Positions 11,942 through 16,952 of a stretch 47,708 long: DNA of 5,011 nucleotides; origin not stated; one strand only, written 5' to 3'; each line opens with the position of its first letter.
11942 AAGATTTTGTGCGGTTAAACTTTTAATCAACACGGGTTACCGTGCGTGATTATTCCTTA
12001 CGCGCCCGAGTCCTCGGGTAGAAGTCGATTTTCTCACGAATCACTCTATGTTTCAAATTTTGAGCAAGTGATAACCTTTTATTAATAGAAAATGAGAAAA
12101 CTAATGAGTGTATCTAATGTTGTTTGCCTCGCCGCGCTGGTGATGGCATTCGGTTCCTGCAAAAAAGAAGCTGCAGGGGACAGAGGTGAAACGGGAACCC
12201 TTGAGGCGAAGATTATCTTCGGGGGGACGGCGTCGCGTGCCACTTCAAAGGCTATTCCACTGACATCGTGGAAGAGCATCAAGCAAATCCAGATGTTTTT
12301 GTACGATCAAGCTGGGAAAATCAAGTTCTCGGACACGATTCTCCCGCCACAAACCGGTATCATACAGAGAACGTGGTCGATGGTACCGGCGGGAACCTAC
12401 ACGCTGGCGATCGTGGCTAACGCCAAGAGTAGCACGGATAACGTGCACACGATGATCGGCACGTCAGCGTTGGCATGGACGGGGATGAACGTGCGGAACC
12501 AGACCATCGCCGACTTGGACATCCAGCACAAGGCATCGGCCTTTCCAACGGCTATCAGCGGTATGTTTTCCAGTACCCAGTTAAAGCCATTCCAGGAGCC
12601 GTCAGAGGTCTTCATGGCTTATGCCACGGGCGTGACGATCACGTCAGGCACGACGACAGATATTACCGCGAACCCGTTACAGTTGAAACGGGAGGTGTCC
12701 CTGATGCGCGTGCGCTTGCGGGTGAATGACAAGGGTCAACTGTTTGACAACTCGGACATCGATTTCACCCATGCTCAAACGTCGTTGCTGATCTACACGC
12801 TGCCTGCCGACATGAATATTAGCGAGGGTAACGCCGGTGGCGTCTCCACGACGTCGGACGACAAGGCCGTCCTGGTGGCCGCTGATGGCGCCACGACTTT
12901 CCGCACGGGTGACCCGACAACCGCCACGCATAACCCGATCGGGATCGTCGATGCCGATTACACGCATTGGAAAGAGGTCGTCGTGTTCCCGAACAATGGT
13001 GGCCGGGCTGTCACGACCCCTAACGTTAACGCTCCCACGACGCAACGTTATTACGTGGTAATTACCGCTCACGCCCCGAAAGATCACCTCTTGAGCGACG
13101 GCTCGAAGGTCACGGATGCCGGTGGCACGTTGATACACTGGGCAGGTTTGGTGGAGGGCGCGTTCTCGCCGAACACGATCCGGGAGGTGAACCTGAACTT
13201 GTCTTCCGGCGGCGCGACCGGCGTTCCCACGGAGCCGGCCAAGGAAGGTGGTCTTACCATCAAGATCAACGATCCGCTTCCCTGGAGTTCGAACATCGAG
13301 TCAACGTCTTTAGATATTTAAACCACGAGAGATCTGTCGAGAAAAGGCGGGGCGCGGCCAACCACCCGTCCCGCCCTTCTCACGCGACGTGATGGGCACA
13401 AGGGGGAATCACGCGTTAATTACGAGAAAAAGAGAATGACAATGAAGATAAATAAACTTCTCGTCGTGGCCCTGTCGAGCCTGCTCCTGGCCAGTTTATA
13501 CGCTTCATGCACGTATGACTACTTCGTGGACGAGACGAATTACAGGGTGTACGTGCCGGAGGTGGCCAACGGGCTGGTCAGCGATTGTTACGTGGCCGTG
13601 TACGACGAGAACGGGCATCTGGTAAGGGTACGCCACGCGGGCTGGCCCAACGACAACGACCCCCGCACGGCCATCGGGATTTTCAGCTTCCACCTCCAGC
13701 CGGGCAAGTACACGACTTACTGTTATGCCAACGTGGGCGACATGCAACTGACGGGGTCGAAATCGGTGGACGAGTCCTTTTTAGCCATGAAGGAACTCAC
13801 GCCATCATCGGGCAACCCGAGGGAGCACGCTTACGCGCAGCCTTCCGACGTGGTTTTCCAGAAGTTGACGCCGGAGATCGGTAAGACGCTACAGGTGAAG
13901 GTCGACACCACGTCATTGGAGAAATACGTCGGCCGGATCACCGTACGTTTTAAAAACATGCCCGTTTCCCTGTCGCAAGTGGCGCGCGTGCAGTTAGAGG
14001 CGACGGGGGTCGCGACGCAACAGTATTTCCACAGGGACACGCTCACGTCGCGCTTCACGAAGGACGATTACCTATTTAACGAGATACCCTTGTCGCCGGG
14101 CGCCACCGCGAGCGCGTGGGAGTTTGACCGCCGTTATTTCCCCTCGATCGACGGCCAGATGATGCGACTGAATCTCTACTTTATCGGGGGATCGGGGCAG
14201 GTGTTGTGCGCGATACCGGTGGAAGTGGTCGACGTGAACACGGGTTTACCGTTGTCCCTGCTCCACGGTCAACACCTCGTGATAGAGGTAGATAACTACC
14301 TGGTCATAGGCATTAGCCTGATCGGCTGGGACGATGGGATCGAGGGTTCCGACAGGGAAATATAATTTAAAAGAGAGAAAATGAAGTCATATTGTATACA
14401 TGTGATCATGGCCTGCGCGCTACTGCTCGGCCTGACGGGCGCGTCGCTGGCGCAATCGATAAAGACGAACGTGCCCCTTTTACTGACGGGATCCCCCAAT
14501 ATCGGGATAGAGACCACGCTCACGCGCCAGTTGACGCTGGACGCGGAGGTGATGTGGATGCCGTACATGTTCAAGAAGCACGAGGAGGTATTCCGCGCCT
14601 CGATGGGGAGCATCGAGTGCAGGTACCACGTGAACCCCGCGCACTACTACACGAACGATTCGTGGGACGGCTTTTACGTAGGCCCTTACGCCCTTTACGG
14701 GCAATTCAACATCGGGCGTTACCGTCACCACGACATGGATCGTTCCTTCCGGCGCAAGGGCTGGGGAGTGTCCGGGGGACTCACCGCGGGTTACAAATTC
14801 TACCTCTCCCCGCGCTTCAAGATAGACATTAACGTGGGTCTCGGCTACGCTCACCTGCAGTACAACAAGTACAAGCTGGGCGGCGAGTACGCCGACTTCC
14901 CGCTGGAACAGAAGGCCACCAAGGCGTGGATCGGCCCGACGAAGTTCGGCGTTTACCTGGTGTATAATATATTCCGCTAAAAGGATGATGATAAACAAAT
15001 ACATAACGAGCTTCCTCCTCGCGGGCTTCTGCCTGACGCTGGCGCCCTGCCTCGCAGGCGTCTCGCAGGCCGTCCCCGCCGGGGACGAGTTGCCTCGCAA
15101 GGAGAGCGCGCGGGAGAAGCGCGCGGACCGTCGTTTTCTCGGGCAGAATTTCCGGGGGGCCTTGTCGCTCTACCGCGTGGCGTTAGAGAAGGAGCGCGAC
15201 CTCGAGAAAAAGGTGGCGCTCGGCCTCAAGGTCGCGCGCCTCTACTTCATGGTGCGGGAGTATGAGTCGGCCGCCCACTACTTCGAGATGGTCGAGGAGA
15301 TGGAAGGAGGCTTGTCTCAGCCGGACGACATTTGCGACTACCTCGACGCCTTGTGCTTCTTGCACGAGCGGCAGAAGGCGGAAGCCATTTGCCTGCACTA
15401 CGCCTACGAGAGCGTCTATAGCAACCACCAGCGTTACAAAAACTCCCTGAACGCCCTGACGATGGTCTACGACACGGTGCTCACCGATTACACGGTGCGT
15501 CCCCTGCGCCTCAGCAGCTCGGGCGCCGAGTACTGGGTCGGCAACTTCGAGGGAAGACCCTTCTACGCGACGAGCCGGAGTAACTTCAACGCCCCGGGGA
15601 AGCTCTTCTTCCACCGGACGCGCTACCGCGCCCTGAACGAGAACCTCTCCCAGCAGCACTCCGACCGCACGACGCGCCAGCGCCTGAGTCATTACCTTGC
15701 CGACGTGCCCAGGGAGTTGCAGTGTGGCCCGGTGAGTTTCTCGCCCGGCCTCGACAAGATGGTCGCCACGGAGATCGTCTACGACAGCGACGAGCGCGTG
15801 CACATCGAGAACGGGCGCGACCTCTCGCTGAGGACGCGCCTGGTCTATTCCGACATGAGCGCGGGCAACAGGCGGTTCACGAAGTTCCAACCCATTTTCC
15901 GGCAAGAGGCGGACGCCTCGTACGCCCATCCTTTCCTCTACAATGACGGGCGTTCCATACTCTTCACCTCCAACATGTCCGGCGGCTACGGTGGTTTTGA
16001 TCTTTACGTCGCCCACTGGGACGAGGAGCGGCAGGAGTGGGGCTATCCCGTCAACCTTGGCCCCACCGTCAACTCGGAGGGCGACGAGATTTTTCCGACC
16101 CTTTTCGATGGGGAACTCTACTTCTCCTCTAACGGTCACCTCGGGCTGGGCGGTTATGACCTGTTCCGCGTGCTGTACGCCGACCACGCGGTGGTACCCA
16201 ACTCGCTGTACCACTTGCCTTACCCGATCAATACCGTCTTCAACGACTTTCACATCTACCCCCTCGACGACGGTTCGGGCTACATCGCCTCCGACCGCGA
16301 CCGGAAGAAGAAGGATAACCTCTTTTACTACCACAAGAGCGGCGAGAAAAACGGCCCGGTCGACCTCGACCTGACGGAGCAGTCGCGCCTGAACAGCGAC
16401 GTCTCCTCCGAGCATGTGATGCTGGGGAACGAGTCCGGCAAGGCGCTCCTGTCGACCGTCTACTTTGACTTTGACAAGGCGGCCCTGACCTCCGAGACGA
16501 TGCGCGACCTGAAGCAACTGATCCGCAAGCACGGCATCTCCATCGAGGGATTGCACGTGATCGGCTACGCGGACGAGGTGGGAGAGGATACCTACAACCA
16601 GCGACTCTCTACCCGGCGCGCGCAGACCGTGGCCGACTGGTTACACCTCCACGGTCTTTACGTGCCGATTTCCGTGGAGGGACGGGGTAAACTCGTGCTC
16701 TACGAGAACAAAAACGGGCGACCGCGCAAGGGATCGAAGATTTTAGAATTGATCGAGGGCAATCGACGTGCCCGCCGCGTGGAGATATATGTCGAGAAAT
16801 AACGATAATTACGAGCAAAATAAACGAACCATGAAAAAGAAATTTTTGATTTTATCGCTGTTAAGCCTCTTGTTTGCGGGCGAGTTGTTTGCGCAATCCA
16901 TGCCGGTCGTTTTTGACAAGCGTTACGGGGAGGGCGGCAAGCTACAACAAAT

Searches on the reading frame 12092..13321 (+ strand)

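Call 49: search_protein_families(library=pfam, proteins=[window:12092-13321:+], max_evalue=0.00001)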
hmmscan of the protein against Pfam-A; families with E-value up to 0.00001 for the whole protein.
window:12092-13321:+ (409 aa): 1 family
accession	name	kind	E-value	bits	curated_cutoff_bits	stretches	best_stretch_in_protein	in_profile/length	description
PF08842.16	Mfa2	-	1.3e-07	32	21.2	1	59-226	24-165/277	Fimbrillin-A associated anchor proteins Mfa1 and Mfa2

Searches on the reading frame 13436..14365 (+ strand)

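Call 49: search_protein_families(library=pfam, proteins=[window:13436-14365:+], max_evalue=0.00001)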
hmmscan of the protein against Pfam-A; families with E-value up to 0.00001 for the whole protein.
window:13436-14365:+ (309 aa): 1 family
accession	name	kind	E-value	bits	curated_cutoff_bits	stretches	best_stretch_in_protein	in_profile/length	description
PF08842.16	Mfa2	-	7.2e-07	29.5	21.2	1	42-256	22-228/277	Fimbrillin-A associated anchor proteins Mfa1 and Mfa2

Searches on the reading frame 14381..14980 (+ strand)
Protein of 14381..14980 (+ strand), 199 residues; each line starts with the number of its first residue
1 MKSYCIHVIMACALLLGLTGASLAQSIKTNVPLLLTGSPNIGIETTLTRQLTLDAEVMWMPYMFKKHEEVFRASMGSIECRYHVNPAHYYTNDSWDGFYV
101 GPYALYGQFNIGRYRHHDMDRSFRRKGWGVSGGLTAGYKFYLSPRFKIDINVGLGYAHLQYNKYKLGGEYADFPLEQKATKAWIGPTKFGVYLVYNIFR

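Call 49: search_protein_families(library=pfam, proteins=[window:14381-14980:+], max_evalue=0.00001)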
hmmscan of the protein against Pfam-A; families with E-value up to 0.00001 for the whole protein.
window:14381-14980:+ (199 aa): 2 families
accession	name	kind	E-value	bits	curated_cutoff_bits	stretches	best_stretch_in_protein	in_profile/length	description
PF12099.14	DUF3575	-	2.5e-41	141.4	21.1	1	10-197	3-177/177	Protein of unknown function (DUF3575)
PF03797.25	Autotransporter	-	4.1e-07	30.4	26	1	90-195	73-181/255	Autotransporter beta-domain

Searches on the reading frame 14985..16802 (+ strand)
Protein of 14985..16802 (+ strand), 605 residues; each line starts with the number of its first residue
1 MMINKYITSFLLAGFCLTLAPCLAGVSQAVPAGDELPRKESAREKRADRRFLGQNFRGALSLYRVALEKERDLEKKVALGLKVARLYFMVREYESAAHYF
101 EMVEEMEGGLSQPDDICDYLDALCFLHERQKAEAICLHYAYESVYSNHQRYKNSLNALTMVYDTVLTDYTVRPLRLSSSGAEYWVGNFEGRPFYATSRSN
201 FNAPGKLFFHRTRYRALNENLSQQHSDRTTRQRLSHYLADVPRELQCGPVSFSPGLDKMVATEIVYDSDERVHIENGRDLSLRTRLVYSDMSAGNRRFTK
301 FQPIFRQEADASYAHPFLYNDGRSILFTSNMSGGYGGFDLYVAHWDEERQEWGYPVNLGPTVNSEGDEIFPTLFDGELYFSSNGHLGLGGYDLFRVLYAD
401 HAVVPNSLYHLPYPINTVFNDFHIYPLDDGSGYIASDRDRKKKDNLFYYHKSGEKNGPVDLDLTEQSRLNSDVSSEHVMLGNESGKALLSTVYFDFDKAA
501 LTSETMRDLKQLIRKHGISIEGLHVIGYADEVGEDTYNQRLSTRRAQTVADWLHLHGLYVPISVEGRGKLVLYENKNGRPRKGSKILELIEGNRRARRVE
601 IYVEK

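Call 49: search_protein_families(library=pfam, proteins=[window:14985-16802:+], max_evalue=0.00001)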
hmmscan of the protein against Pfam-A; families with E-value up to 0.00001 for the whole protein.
window:14985-16802:+ (605 aa): 1 family
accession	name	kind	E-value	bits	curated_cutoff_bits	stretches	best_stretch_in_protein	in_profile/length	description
PF00691.25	OmpA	-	5e-11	43.2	27.2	1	493-569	1-81/98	OmpA family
